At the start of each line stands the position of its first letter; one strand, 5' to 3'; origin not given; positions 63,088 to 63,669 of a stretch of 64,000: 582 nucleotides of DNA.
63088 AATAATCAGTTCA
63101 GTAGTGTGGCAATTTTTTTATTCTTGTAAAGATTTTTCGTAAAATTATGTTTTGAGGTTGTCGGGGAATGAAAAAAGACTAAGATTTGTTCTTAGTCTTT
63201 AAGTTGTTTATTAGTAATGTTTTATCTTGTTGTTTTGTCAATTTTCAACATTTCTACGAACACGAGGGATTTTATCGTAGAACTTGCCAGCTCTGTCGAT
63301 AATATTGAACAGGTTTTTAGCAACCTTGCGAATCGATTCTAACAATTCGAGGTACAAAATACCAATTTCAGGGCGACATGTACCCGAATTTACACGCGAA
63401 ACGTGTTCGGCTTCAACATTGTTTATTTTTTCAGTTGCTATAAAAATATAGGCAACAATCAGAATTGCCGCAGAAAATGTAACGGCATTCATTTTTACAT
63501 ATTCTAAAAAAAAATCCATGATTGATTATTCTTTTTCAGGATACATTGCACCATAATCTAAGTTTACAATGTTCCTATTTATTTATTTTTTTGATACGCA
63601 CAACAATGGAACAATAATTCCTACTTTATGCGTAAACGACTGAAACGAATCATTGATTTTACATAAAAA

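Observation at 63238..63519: Perfect 185-bp duplication of the Na/Pi cotransporter 3' end fused to a new transmembrane N-terminus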

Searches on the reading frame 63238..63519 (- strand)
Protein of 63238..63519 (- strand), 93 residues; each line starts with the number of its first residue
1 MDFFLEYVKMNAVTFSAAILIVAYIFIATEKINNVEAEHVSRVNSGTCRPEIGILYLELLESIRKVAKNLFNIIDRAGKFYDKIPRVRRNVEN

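Call 6: find_encoding_contigs(protein=window:63238-63519:-, flank=10000, max_places=10)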
Protein window:63238-63519:- (93 aa): 4 contigs read that carry it; 4 places shown.
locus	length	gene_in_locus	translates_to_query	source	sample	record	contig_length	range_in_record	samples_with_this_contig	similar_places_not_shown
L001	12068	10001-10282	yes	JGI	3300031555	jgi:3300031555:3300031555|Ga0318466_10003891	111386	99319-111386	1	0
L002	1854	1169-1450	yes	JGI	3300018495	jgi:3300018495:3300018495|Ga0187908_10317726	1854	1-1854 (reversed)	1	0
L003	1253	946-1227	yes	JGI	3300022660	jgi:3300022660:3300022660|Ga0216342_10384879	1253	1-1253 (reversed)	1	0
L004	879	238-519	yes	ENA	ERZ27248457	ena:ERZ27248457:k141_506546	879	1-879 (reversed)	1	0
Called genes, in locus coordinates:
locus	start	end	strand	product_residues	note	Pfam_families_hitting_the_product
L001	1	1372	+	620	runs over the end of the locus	PF01807:Zn_ribbon_DnaG, PF08275:DNAG_N, PF01751:Toprim, PF13362:Toprim_3 (weak), PF13662:Toprim_4, PF13155:Toprim_2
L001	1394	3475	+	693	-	PF03979:Sigma70_r1_1, PF00140:Sigma70_r1_2, PF04542:Sigma70_r2, PF04539:Sigma70_r3, PF04545:Sigma70_r4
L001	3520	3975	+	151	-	-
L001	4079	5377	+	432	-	PF00375:SDF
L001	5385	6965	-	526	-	PF00890:FAD_binding_2 (faint), PF01266:DAO, PF12831:FAD_oxidored (faint), PF16901:DAO_C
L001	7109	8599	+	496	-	PF00370:FGGY_N, PF02782:FGGY_C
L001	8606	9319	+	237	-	PF00230:MIP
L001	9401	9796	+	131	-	-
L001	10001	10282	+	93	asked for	-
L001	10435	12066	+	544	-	?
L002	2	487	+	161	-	PF00230:MIP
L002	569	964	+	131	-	-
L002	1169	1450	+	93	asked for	-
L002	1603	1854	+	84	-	?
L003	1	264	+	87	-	?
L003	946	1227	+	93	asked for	-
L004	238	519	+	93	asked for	-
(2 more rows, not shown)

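Call 9: find_homologous_proteins(query=window:63238-63519:-, max_evalue=0.001)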
Query window:63238-63519:- (93 aa): 3 proteins with E <= 0.001 among 8 candidates.
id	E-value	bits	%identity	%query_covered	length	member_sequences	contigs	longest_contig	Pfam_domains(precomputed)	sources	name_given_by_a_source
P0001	1.3e-52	193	100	100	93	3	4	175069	-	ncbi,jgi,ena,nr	ncbi:MAG: hypothetical protein E7035_00260 [Verrucomicrobiaceae bacterium]|nr:hypothetical protein [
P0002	9.5e-20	88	71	67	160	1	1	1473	PF01895.25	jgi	jgi:phosphate:Na+ symporter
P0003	2.3e-17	81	65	68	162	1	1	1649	PF01895.25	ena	-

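Call 10: search_protein_families(library=pfam, proteins=[window:63238-63519:-, L001:9401-9796:+], max_evalue=0.1)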
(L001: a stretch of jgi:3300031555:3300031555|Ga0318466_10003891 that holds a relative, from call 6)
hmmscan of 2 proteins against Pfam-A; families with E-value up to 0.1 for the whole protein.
window:63238-63519:- (93 aa): 1 family
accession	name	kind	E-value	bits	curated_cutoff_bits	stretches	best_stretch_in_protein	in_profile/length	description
PF03238.18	ESAG1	-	0.048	13.5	27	1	51-91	24-64/227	ESAG protein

L001:9401-9796:+ (131 aa): 0 families

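Call 11: list_cluster_members(proteins=[window:63238-63519:-, window:61373-63085:-, L001:9401-9796:+])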
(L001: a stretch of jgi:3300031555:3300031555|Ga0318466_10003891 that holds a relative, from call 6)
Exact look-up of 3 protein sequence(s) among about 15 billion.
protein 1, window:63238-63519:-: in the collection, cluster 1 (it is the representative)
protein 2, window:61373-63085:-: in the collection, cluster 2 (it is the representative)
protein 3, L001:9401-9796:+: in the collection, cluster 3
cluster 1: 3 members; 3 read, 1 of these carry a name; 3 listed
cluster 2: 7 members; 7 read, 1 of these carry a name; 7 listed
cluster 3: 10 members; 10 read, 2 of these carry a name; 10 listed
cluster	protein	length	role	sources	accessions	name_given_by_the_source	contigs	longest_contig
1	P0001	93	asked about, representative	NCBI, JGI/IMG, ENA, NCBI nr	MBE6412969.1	MAG: hypothetical protein E7035_00260 [Verrucomicrobiaceae bacterium] | hypothetical protein [Verrucomicrobiaceae bacterium]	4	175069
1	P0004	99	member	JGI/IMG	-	-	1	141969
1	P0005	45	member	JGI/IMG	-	-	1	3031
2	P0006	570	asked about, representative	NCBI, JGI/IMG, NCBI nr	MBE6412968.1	MAG: Na/Pi cotransporter family protein [Verrucomicrobiaceae bacterium] | Na/Pi cotransporter family protein [Verrucomicrobiaceae bacterium]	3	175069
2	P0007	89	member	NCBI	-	-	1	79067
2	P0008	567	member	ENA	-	-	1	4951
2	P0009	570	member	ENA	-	-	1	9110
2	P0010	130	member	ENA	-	-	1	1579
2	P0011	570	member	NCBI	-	-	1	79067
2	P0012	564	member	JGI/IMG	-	-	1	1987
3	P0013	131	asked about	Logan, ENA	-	-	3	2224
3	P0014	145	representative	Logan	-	-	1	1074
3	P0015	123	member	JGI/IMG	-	hypothetical protein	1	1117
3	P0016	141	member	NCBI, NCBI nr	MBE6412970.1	MAG: hypothetical protein E7035_00265 [Verrucomicrobiaceae bacterium] | hypothetical protein [Verrucomicrobiaceae bacterium]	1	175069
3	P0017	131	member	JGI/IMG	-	-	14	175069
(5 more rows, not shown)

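Call 14: find_encoding_contigs(protein=P0007, flank=6000, max_places=6)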
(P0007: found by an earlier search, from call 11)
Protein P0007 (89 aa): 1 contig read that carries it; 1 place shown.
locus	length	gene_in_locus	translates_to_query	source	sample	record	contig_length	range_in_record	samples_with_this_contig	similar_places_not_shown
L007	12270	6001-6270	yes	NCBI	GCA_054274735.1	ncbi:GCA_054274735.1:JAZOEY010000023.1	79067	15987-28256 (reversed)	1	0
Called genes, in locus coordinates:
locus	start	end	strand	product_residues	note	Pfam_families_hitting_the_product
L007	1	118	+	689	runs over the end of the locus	PF03979:Sigma70_r1_1, PF00140:Sigma70_r1_2, PF04542:Sigma70_r2, PF04539:Sigma70_r3, PF04545:Sigma70_r4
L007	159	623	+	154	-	-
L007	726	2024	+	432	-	PF00375:SDF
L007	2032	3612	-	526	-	PF00890:FAD_binding_2, PF01266:DAO, PF12831:FAD_oxidored (faint), PF16901:DAO_C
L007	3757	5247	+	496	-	PF00370:FGGY_N, PF02782:FGGY_C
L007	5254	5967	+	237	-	PF00230:MIP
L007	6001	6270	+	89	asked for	-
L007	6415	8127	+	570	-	PF02690:Na_Pi_cotrans, PF01895:PhoU (weak)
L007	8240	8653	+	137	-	-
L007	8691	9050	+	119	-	-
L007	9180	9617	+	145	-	-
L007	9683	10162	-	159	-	PF09835:DUF2062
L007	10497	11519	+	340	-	PF04616:Glyco_hydro_43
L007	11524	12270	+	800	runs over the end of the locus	PF22848:ASD1_dom, PF06964:Alpha-L-AF_C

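Call 15: find_encoding_contigs(protein=P0004, flank=6000, max_places=6)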
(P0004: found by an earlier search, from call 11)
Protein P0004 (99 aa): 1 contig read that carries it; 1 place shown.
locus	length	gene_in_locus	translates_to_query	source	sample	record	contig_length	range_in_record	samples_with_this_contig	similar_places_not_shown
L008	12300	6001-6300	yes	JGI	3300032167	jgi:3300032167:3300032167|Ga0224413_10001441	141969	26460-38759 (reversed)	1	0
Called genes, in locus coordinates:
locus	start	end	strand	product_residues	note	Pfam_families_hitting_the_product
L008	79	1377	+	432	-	PF00375:SDF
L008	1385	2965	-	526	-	PF00890:FAD_binding_2 (faint), PF01266:DAO, PF12831:FAD_oxidored (faint), PF16901:DAO_C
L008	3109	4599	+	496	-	PF00370:FGGY_N, PF02782:FGGY_C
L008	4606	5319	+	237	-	PF00230:MIP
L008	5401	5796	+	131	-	-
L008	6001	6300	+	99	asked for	-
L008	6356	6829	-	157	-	PF09835:DUF2062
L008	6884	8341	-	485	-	PF03553:Na_H_antiporter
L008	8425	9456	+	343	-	PF04616:Glyco_hydro_43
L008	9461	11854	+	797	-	PF22848:ASD1_dom, PF06964:Alpha-L-AF_C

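Call 21: find_encoding_contigs(protein=P0010, flank=6000, max_places=6)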
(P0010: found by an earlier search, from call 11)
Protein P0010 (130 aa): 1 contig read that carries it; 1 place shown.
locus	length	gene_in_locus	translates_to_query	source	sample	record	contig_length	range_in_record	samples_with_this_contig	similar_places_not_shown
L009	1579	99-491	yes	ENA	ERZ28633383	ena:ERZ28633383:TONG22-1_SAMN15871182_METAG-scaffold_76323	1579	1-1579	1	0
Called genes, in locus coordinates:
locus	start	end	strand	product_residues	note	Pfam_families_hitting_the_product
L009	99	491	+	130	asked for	-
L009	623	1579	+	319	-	?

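Call 22: find_encoding_contigs(protein=P0012, flank=6000, max_places=6)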
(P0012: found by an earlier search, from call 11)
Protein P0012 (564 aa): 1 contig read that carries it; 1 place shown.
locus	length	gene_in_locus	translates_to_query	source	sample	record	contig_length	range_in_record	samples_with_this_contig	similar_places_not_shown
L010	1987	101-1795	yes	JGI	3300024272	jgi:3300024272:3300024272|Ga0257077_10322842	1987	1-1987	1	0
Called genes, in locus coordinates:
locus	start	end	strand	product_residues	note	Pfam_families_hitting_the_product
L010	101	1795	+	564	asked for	PF02690:Na_Pi_cotrans, PF01895:PhoU (weak)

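Call 23: find_encoding_contigs(protein=P0009, flank=6000, max_places=6)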
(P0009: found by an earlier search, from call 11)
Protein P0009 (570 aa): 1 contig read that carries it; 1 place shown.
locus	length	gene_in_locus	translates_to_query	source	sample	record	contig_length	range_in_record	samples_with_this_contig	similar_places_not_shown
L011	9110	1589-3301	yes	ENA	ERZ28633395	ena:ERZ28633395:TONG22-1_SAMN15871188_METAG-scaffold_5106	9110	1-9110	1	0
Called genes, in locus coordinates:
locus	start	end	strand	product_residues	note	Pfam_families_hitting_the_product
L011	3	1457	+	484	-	?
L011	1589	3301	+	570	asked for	PF02690:Na_Pi_cotrans, PF01895:PhoU (weak)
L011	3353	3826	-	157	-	PF09835:DUF2062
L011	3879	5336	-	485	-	PF03553:Na_H_antiporter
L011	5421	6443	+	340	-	PF04616:Glyco_hydro_43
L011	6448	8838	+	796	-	PF22848:ASD1_dom, PF06964:Alpha-L-AF_C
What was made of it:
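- L011 (call 23) carries a second NaPi gene of at least 484 aa directly upstream of the orthologue of the window's NaPi.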

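Call 34: find_related_loci(query=L011:3-1454:+, collection=metagenome_contigs, flank=8000)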
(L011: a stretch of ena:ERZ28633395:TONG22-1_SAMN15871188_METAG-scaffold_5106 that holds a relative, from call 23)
Query L011:3-1454:+ (484 aa) in metagenome_contigs; peptide patterns used: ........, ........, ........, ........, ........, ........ (x = any residue, [..] = any of these).
366 stretches matched a pattern; 1 encode a relative of the query (tblastn E <= 1e-3); 1 distinct loci.
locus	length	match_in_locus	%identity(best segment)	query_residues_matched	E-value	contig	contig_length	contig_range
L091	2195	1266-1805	92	1-154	5e-61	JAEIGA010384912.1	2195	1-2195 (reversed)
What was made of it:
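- Tried and rejected: Metagenome scan with L011 NaPi-1 (call 34).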

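Call 53: predict_structure(protein=window:63238-63519:-)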
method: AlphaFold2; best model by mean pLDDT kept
length: 93 residues; sequences in the alignment: 1
mean_pLDDT: 75.4   pTM: 0.40
mean pLDDT of the five models: 75.4, 69.6, 68.7, 66.6, 63.0
residues with pLDDT >= 90: 0; 70-90: 71; 50-70: 21; < 50: 1
segments of 3 or more residues with pLDDT < 50: none
pLDDT, mean of each block of 10 residues (from residue 1): 66 74 82 81 79 78 83 79 62 54
secondary structure, 60 per line:
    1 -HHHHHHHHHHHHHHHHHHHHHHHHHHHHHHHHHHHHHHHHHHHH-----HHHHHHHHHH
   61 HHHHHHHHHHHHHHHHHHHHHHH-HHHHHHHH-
elements in order: H2-45 H51-83 H85-92
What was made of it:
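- A TM helix plus helical hairpin is predicted (call 53).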
